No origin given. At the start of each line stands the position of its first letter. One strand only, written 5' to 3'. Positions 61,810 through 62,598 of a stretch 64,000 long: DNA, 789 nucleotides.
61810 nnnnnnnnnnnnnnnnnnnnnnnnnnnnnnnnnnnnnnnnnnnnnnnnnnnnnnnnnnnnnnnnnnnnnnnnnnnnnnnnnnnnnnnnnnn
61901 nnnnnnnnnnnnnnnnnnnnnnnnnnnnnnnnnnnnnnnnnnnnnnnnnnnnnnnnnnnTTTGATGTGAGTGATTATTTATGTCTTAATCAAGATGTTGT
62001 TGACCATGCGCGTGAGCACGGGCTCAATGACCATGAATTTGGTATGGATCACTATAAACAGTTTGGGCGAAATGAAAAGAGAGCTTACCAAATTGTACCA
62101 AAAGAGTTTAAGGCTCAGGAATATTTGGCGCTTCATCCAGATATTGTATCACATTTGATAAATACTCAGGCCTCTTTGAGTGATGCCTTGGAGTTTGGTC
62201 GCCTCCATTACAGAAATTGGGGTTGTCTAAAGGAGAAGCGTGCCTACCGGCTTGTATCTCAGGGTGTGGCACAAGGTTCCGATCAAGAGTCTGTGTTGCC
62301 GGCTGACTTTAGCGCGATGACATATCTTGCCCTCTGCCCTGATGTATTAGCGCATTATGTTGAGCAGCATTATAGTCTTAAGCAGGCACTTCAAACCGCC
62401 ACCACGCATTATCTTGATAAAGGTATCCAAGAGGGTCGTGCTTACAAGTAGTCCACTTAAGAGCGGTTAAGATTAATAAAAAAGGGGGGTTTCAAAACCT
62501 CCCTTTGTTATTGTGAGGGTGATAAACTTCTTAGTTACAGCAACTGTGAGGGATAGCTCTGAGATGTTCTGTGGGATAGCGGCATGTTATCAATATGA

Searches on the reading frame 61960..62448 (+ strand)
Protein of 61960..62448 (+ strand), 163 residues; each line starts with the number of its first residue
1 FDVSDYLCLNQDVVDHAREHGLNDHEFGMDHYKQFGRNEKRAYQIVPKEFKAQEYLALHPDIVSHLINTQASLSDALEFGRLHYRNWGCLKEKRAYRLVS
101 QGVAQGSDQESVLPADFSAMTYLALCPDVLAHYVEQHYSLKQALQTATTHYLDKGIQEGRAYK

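Call 40: find_homologous_proteins(query=A5, max_evalue=0.001)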
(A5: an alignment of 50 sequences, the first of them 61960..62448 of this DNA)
Query A5 (50 sequences) (163 aa, profile of the alignment): 260 proteins with E <= 0.001 among 8000 candidates; the best 120 are listed.
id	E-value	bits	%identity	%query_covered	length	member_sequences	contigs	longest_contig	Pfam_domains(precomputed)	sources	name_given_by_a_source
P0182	2.2e-62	227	31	82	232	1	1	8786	-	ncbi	-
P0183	1.8e-49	185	26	96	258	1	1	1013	PF17273.8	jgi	jgi:hypothetical protein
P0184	1.5e-48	182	29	99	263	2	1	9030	-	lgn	-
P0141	5.7e-47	177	30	99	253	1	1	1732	PF17273.8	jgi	jgi:hypothetical protein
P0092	6.1e-47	177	26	100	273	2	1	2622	-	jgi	jgi:hypothetical protein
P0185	2.4e-43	165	29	100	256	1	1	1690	PF16655.13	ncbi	ncbi:MAG: PhoD-like phosphatase N-terminal domain-containing protein, partial [Chroococcales cyanoba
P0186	6.6e-39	151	30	99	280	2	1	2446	PF01551.30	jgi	jgi:Peptidase family M23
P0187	9.5e-38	147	28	98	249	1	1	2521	-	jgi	jgi:hypothetical protein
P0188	1.5e-36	143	24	98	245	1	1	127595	-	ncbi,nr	ncbi:hypothetical protein MCW82_12800 [Azospirillum doebereinerae]|nr:hypothetical protein [Azospiri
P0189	2.8e-36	142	26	60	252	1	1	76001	-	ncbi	-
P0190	6.7e-30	122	27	99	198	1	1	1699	-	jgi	jgi:hypothetical protein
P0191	1.3e-29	121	28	82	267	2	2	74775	PF00353.26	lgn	-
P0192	1.4e-29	121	22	70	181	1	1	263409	-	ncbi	-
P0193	1.7e-29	120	26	71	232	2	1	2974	-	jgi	jgi:hypothetical protein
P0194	1.2e-28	118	33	18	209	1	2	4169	-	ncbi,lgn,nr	ncbi:MAG: hypothetical protein M1436_06640 [Acidobacteria bacterium]|nr:hypothetical protein [Acidob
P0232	5.4e-21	93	30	44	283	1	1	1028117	-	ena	-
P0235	9.8e-21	92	33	49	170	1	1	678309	-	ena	-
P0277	7.7e-14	70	29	75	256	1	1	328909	-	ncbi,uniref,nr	ncbi:hypothetical protein [Aquamicrobium zhengzhouense]|uniref:Uncharacterized protein n=1 Tax=Aquam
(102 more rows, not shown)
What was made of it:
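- Peptidase_M23, PhoD and VanW appear in call 40.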

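Call 41: search_protein_families(library=pfam, proteins=[P0183], max_evalue=0.01)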
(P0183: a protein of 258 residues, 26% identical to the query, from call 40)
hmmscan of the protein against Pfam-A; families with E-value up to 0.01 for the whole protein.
P0183 (258 aa): 3 families
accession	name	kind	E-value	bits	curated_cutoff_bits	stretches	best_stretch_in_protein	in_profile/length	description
PF17273.7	DUF5338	-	2.2e-06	28.1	25.9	0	177-197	21-41/69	Family of unknown function (DUF5338)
PF05952.17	ComX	-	0.0026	18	25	0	181-196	8-23/55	Bacillus competence pheromone ComX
PF09811.14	Yae1_N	-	0.0066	16.6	27.5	0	191-213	17-39/39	Essential protein Yae1, N terminal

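Call 54: find_encoding_contigs(protein=P0188, flank=8000, max_places=2)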
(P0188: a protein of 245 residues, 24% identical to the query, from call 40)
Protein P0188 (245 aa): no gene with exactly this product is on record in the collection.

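Call 55: find_encoding_contigs(protein=P0277, flank=8000, max_places=2)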
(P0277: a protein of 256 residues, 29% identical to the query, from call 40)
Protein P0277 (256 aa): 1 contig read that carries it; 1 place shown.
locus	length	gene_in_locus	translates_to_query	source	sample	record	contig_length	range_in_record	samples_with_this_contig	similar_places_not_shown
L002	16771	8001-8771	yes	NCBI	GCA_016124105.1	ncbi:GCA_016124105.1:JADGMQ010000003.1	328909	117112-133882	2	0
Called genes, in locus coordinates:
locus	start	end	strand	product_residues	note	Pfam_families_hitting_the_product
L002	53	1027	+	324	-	-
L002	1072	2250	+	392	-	PF11651:P22_CoatProtein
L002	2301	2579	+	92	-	PF26097:Phage_Inh_N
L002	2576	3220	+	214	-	PF24175:SU10_adaptor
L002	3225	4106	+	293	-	-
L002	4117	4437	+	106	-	-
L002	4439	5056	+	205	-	-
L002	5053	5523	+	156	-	-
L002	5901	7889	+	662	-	-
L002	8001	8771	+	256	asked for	-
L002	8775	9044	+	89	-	-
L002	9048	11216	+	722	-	PF12195:End_beta_barrel (weak)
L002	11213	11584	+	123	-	-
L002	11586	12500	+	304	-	-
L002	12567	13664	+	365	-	-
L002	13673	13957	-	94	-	-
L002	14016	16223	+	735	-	-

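Call 56: search_dna_similar(query=P0277, collection=phages, mode=protein, max_evalue=0.001, max_rows=30)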
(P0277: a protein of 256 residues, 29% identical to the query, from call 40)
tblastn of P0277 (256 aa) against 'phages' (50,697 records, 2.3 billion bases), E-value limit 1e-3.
No match.
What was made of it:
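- Tried and rejected: GenBank phage tblastn with P0277 gave no match (call 56).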

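Call 63: search_protein_families(library=pfam, proteins=[P0182, P0188, P0232, P0277], max_evalue=0.01)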
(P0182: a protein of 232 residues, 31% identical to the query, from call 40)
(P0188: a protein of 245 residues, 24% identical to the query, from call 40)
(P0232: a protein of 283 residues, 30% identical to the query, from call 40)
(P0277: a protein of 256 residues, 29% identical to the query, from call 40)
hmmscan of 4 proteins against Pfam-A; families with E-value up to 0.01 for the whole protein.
P0182 (232 aa): 0 families

P0188 (245 aa): 0 families

P0232 (283 aa): 0 families

P0277 (256 aa): 0 families

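Call 64: find_encoding_contigs(protein=P0232, flank=8000, max_places=2)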
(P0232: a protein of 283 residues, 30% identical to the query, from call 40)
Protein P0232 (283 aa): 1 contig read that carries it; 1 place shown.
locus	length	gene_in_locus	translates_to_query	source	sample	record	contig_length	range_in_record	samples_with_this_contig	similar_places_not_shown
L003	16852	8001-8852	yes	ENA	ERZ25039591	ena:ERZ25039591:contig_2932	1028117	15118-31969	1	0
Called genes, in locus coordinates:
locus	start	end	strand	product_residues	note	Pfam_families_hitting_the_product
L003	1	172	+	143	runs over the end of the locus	PF13641:Glyco_tranf_2_3, PF02709:Glyco_transf_7C (weak)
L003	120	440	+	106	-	-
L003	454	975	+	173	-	-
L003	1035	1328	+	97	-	-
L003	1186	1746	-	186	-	-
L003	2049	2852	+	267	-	-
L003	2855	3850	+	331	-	PF01209:Ubie_methyltran (weak), PF13489:Methyltransf_23, PF05175:MTS (faint), PF08241:Methyltransf_11, PF08242:Methyltransf_12, PF13649:Methyltransf_25, PF13847:Methyltransf_31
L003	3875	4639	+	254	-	PF06325:PrmA (weak), PF13489:Methyltransf_23, PF08003:Methyltransf_9, PF13649:Methyltransf_25, PF13847:Methyltransf_31, PF08241:Methyltransf_11, PF08242:Methyltransf_12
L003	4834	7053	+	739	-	-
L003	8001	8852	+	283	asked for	-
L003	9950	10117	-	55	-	-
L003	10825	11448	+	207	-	PF13489:Methyltransf_23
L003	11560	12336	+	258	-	PF08003:Methyltransf_9, PF13489:Methyltransf_23 (weak), PF13847:Methyltransf_31 (weak), PF08241:Methyltransf_11 (faint)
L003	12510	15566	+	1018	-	-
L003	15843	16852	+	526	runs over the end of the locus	-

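Call 65: find_encoding_contigs(protein=P0235, flank=8000, max_places=2)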
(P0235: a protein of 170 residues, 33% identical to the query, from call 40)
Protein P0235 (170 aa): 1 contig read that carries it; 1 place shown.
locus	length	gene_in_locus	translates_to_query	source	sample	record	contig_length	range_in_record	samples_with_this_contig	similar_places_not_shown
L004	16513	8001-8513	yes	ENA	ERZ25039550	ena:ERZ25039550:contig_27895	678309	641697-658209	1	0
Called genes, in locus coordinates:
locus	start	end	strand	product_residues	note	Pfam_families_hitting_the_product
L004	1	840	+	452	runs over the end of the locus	PF13884:Peptidase_S74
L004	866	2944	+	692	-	-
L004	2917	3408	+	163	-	-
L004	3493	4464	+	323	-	-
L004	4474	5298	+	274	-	-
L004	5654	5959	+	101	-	-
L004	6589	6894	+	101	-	PF00959:Phage_lysozyme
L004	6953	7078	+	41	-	PF28077:THIVI_2564 (weak)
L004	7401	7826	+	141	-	-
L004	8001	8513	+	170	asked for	-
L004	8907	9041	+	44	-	-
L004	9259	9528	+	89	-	-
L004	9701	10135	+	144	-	-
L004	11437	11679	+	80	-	-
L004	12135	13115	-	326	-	PF00662:Proton_antipo_N, PF00361:Proton_antipo_M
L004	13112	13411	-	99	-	PF00420:Oxidored_q2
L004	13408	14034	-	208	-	PF00499:Oxidored_q3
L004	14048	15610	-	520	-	PF00146:NADHdh, PF12797:Fer4_2 (faint), PF12837:Fer4_6 (faint), PF12838:Fer4_7, PF13187:Fer4_9 (weak), PF13237:Fer4_10 (weak), PF14697:Fer4_21 (faint), PF00037:Fer4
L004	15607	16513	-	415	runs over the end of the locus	PF00384:Molybdopterin, PF01568:Molydop_binding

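Call 84: search_protein_families(library=ncbifam, proteins=[P0182, P0232, P0188], max_evalue=0.01)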
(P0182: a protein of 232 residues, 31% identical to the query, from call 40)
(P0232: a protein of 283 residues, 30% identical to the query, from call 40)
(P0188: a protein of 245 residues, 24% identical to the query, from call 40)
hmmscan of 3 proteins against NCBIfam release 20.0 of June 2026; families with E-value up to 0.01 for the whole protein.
P0182 (232 aa): 0 families

P0232 (283 aa): 0 families

P0188 (245 aa): 0 families

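Call 86: search_solved_structures(query=A5, max_evalue=10, show_alignments=4)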
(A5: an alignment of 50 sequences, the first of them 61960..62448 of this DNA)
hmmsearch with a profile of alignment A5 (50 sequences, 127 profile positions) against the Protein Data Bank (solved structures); distinct sequences matched with E-value up to 10: 19.
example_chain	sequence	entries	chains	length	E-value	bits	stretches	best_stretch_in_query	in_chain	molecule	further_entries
1nez_A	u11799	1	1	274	0.028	17.9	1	39-115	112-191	H-2 class I histocompatibility antigen, TLA(C) alpha chain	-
3bxo_A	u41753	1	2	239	0.13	15.7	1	4-108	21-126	N,N-dimethyltransferase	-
7em9_A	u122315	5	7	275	0.24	14.9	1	41-116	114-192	Leucocyte antigen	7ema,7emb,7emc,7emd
5h94_A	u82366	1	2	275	0.43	14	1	45-116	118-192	MHC class I antigen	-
3jts_A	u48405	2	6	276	0.49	13.9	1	40-83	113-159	MHC class I Mamu-A*02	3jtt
6wl2_A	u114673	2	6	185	0.56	13.7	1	38-80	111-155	H-2 class I histocompatibility antigen, K-B alpha chain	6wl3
6wl4_A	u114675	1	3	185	0.57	13.6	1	38-80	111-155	H-2 class I histocompatibility antigen, K-B alpha chain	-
3fol_A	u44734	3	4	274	0.65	13.5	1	38-83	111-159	MHC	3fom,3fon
8k0e_A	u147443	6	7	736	0.67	13.4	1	65-109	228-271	Prolyl 3-hydroxylase 1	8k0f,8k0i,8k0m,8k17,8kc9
6m24_A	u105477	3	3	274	0.69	13.4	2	44-84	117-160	RLA class I histocompatibility antigen, alpha chain 19-1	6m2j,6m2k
7xqu_A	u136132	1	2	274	0.74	13.3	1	39-80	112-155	MHC class I antigen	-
3vfn_A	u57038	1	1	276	0.77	13.2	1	41-83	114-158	MHC class I antigen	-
4zfz_A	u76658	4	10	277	0.81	13.1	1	42-83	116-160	Major histocompatibility complex class I | MHC class I antigen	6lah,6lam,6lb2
6lf9_D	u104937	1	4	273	0.83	13.1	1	43-116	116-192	MHC class I antigen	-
6kwo_A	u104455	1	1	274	0.84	13.1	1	43-116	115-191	MHC class I antigen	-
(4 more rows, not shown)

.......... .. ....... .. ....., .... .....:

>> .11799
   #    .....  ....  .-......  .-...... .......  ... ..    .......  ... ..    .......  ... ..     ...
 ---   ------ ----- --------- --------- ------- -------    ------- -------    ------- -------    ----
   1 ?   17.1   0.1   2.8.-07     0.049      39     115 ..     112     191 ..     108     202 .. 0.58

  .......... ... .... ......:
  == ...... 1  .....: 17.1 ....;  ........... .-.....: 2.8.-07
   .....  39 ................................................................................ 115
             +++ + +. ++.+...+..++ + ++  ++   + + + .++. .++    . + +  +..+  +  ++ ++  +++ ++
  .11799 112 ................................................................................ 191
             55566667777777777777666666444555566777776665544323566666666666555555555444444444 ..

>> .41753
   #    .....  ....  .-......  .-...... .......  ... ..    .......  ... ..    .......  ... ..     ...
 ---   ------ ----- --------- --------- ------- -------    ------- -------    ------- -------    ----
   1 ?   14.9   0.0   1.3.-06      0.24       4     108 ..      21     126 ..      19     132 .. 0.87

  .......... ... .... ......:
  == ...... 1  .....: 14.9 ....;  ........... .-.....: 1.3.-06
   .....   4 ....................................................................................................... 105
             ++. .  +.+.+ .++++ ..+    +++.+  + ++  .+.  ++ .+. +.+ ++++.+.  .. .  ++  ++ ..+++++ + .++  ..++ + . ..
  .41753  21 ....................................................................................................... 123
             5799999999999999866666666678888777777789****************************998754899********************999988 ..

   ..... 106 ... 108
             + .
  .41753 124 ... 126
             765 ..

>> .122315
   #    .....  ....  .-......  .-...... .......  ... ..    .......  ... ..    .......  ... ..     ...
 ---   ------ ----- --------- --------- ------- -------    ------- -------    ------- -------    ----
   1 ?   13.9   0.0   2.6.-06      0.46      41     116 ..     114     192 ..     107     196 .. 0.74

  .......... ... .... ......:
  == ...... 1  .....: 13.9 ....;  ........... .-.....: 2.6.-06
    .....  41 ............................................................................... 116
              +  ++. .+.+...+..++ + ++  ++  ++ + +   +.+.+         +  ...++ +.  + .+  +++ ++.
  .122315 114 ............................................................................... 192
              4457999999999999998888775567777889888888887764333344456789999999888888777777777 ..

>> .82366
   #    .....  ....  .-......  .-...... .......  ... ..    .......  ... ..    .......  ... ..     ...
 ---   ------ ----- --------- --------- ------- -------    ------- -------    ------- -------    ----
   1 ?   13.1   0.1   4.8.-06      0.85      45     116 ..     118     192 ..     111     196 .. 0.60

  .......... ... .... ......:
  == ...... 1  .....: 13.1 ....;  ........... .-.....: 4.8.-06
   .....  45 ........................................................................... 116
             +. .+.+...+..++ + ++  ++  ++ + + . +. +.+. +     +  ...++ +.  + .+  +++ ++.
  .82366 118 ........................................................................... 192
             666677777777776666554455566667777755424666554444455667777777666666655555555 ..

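Call 89: search_protein_families(library=pfam, proteins=[L002:5844-7886:+], max_evalue=0.01)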
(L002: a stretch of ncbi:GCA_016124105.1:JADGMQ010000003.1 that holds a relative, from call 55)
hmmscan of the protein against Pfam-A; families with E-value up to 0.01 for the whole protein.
L002:5844-7886:+ (681 aa): 0 families

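Call 90: search_protein_families(library=phrogs, proteins=[L002:5844-7886:+, L002:8001-8771:+, L004:8001-8513:+], max_evalue=0.01)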
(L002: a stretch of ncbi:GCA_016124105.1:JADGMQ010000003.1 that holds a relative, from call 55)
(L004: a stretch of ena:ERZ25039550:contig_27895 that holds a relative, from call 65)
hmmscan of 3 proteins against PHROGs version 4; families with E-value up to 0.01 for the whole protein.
L002:5844-7886:+ (681 aa): 1 family
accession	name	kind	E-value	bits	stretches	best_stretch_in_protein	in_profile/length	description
phrog_194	-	head and packaging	0.0057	17.5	0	269-413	169-300/335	head scaffolding protein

L002:8001-8771:+ (256 aa): 0 families

L004:8001-8513:+ (170 aa): 0 families

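Call 93: search_dna_similar(query=P0182, collection=plasmids, mode=protein, max_evalue=0.00001, max_rows=40)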
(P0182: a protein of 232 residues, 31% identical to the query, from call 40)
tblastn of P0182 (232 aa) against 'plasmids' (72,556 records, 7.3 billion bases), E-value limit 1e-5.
Records with a match: 59; places in all: 137; records where one place covers at least 80% of the query: 16.
Best place of each record, by identity: <60% 59.
By first word of the organism name: Azospirillum 17; Bradyrhizobium 14; Rhodospirillum 2; Trichormus 2; Ensifer 2; Komagataeibacter 2; Rhizobium 2; Methylobacterium 2; Methylocystis 2; Niveispirillum 1; and 13 more.
By predicted mobility (MOB-suite, as given by PLSDB): non-mobilizable 34; conjugative 14; mobilizable 11.
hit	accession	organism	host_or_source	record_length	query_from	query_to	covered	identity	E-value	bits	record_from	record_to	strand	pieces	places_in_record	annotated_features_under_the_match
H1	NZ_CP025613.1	Niveispirillum cyanobacteriorum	sing cell,cyanobacterial aggregates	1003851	1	231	100%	42.8%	5e-23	181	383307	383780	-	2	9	none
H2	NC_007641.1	Rhodospirillum rubrum ATCC 11170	-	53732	1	228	98%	40.3%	6e-12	132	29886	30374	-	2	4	M10 family metallopeptidase C-terminal domain-containing protein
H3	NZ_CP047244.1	Trichormus variabilis 0441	cell culture,thermal spring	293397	1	230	99%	37.2%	5e-19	177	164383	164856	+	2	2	hemolysin-type calcium-binding region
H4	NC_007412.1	Trichormus variabilis ATCC 29413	-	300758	1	230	99%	37.2%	5e-19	177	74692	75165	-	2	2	hemolysin-type calcium-binding region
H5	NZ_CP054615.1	Azospirillum oryzae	cell culture,soil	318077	6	228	96%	34.4%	1e-14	133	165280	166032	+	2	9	M10 family metallopeptidase C-terminal domain-containing protein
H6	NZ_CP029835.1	Azospirillum ramasamyi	single cell,Cow dung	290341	6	228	96%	34.4%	5e-14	78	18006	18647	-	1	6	M10 family metallopeptidase C-terminal domain-containing protein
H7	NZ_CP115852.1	Pseudoroseomonas cervicalis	-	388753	6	228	96%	33.2%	4e-14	78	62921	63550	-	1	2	M10 family metallopeptidase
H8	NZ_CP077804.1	Rhodospirillum rubrum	cell culture,culture collection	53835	2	186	80%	39.3%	3e-12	128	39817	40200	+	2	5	hemolysin-type calcium-binding region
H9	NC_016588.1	Azospirillum lipoferum 4B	-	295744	50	228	77%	40.2%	1e-12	74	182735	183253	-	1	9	calcium-binding protein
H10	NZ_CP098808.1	Ensifer adhaerens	whole organism,soil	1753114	1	228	98%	31.4%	1e-14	80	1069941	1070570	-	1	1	none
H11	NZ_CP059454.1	Azospirillum brasilense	Prokaryotes,soil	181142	2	229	98%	31.3%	3e-12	73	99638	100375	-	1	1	glycosyltransferase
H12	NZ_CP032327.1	Azospirillum argentinense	soil sample,Agricultural field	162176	48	228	78%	38.9%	3e-18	90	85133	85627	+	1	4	class I SAM-dependent methyltransferase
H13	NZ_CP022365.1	Azospirillum sp. TSH58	single cell,paddy soils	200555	2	229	98%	30.7%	2e-14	79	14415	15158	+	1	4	glycosyltransferase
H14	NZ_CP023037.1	Komagataeibacter saccharivorans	vinegar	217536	5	229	97%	30.9%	7e-16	83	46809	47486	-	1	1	glycosyltransferase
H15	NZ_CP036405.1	Komagataeibacter saccharivorans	whole organism,fruit fly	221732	5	229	97%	30.5%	2e-14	79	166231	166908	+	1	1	glycosyltransferase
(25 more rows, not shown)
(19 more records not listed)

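Call 94: search_dna_similar(query=P0232, collection=plasmids, mode=protein, max_evalue=0.00001, max_rows=40)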
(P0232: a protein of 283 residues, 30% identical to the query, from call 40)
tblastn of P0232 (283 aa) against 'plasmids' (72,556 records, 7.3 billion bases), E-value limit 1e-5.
Records with a match: 132; places in all: 272; records where one place covers at least 80% of the query: 52.
Best place of each record, by identity: <60% 132.
By first word of the organism name: Bradyrhizobium 14; Ralstonia 14; Azospirillum 13; Cereibacter 13; Escherichia 12; Rhizobium 6; Paracoccus 6; Enterobacter 4; Aminobacter 4; Ensifer 3; and 31 more.
By predicted mobility (MOB-suite, as given by PLSDB): non-mobilizable 95; conjugative 19; mobilizable 18.
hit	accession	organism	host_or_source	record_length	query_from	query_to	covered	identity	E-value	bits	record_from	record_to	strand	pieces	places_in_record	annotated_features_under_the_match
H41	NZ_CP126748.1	Enterobacter hormaechei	Homo sapiens,isolated bacterial ...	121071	10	260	84%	45.6%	3e-21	229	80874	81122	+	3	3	hypothetical protein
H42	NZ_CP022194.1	Alloyangia pacifica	cell culture,oil-contaminated sediment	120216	16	257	80%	45.3%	5e-11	186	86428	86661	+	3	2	rhamnan synthesis F family protein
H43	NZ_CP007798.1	Azospirillum argentinense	Triticum aestivum L.,Root,wheat ...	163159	1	260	92%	39.3%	2e-35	141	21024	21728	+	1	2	glycosyltransferase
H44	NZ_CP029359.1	Azospirillum thermophilum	cell culture,hot spring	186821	20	259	85%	41.2%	3e-37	212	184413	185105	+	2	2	glycosyltransferase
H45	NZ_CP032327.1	Azospirillum argentinense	soil sample,Agricultural field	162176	20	259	85%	41.1%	5e-40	155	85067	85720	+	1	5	class I SAM-dependent methyltransferase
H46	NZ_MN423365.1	Leclercia adecarboxylata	-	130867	9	260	87%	39.9%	2e-20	223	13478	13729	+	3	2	hypothetical protein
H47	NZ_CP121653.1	Rhizobium sp. CB3171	Calliandra calothyrsus,cell culture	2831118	16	258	86%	40.3%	4e-29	205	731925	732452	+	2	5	record has no annotation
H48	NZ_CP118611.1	Ensifer adhaerens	Pure isolate,Rhizosphere of Cyperus ...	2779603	16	259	86%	39.6%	9e-23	181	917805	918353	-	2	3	none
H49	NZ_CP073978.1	Escherichia coli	Poultry,pure culture,Cloacal sample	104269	16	259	83%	40.3%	2e-13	208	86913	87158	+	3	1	class I SAM-dependent methyltransferase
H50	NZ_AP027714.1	Escherichia coli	Homo sapiens,whole organism,feces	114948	16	259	83%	40.3%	2e-13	208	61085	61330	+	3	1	class I SAM-dependent methyltransferase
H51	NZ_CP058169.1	Enterobacter hormaechei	culture,Wastewater effluent sample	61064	16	259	83%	40.3%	3e-13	207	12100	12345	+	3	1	class I SAM-dependent methyltransferase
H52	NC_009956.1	Dinoroseobacter shibae DFL 12 = DSM 16493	-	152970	18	260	59%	56.0%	2e-12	166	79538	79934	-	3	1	glycosyltransferase | hypothetical protein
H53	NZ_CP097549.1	Dinoroseobacter shibae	Alexandrium ostenfeldii,pure culture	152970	18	260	59%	56.0%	2e-12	166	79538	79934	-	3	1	glycosyltransferase | hypothetical protein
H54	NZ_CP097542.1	Dinoroseobacter shibae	Prorocentrum lima,pure culture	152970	18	260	59%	56.0%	2e-12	166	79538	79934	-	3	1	glycosyltransferase | hypothetical protein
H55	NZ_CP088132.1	Escherichia coli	Homo sapiens,stool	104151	16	259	83%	39.9%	5e-13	207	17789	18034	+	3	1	class I SAM-dependent methyltransferase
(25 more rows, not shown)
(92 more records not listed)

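Call 95: get_annotated_region(hit=H49, flank=7000)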
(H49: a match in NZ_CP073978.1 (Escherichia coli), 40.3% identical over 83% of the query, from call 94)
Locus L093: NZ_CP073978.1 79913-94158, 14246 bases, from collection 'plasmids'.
description: Escherichia coli strain MB20 plasmid pYLMB20b, complete sequence
organism: Escherichia coli (NCBI taxid 562)
taxonomy: Bacteria; Pseudomonadota; Gammaproteobacteria; Enterobacterales; Enterobacteriaceae; Escherichia; Escherichia coli
host: -; source: Poultry,pure culture,Cloacal sample; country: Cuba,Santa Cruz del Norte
typing (MOB-suite, as given by PLSDB): non-mobilizable; replicon IncHI1B
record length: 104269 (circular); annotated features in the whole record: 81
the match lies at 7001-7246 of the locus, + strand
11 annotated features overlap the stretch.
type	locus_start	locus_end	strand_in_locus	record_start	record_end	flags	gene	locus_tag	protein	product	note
CDS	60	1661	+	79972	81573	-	-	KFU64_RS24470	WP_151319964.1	polysaccharide biosynthesis/export family protein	-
CDS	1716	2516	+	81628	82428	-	-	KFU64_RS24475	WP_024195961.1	ABC transporter permease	-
CDS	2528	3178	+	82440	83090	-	-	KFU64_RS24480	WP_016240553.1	ABC transporter ATP-binding protein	-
CDS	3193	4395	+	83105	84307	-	-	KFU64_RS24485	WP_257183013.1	sugar transporter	-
CDS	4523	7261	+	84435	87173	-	-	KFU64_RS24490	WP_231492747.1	class I SAM-dependent methyltransferase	-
CDS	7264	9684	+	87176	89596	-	-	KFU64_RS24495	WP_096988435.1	glycosyltransferase family 2 protein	-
CDS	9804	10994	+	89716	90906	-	-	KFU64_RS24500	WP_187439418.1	hypothetical protein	-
CDS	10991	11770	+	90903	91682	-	-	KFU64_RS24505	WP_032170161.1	glycosyltransferase family A protein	-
CDS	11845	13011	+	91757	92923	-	-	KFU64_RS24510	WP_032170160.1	nucleotide sugar dehydrogenase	GO:0000271 - polysaccharide biosynthetic process [Evidence IEA]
CDS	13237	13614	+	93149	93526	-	-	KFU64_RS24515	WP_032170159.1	hypothetical protein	-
CDS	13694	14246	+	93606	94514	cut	-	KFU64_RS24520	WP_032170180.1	glycosyltransferase family 92 protein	-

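Call 96: get_annotated_region(hit=H43, flank=7000)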
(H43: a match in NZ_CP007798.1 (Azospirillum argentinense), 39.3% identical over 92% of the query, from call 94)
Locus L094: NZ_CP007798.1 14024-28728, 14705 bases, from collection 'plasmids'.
description: Azospirillum argentinense strain Az39 plasmid AbAZ39_p5, complete sequence
organism: Azospirillum argentinense (NCBI taxid 2970906)
taxonomy: Bacteria; Pseudomonadota; Alphaproteobacteria; Rhodospirillales; Azospirillaceae; Azospirillum; Azospirillum argentinense
host: -; source: Triticum aestivum L.,Root,wheat rhizosphere; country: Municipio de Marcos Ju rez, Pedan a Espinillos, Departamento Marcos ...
typing (MOB-suite, as given by PLSDB): non-mobilizable; replicon rep_cluster_1806,rep_cluster_771
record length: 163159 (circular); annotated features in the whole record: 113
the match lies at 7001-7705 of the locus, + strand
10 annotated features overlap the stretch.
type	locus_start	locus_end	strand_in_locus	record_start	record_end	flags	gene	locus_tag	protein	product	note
CDS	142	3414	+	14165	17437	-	-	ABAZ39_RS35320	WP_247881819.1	glycosyltransferase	-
CDS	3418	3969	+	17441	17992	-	rfbC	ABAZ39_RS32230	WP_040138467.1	dTDP-4-dehydrorhamnose 3,5-epimerase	GO:0019305 - dTDP-rhamnose biosynthetic process [Evidence IEA]; GO:0009243 - O antigen biosynthetic process [Evidence ...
CDS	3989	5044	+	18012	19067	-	rfbB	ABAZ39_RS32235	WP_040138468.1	dTDP-glucose 4,6-dehydratase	GO:0019305 - dTDP-rhamnose biosynthetic process [Evidence IEA]; GO:0009243 - O antigen biosynthetic process [Evidence ...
CDS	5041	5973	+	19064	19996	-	rfbD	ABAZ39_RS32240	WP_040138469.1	dTDP-4-dehydrorhamnose reductase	GO:0019305 - dTDP-rhamnose biosynthetic process [Evidence IEA]; GO:0009243 - O antigen biosynthetic process [Evidence ...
CDS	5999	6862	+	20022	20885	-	rfbA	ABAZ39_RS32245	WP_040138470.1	glucose-1-phosphate thymidylyltransferase RfbA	GO:0019305 - dTDP-rhamnose biosynthetic process [Evidence IEA]; GO:0009243 - O antigen biosynthetic process [Evidence ...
CDS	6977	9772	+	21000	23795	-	-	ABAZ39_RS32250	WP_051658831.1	glycosyltransferase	-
CDS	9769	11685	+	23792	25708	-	-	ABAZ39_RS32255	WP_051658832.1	glycosyltransferase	-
CDS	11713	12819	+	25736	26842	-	wecB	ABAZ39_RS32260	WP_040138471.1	UDP-N-acetylglucosamine 2-epimerase (non-hydrolyzing)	GO:0009103 - lipopolysaccharide biosynthetic process [Evidence IEA]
CDS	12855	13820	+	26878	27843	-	-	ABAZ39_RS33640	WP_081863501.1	class I SAM-dependent methyltransferase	-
CDS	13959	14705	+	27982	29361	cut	-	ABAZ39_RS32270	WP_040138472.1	ABC transporter ATP-binding protein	-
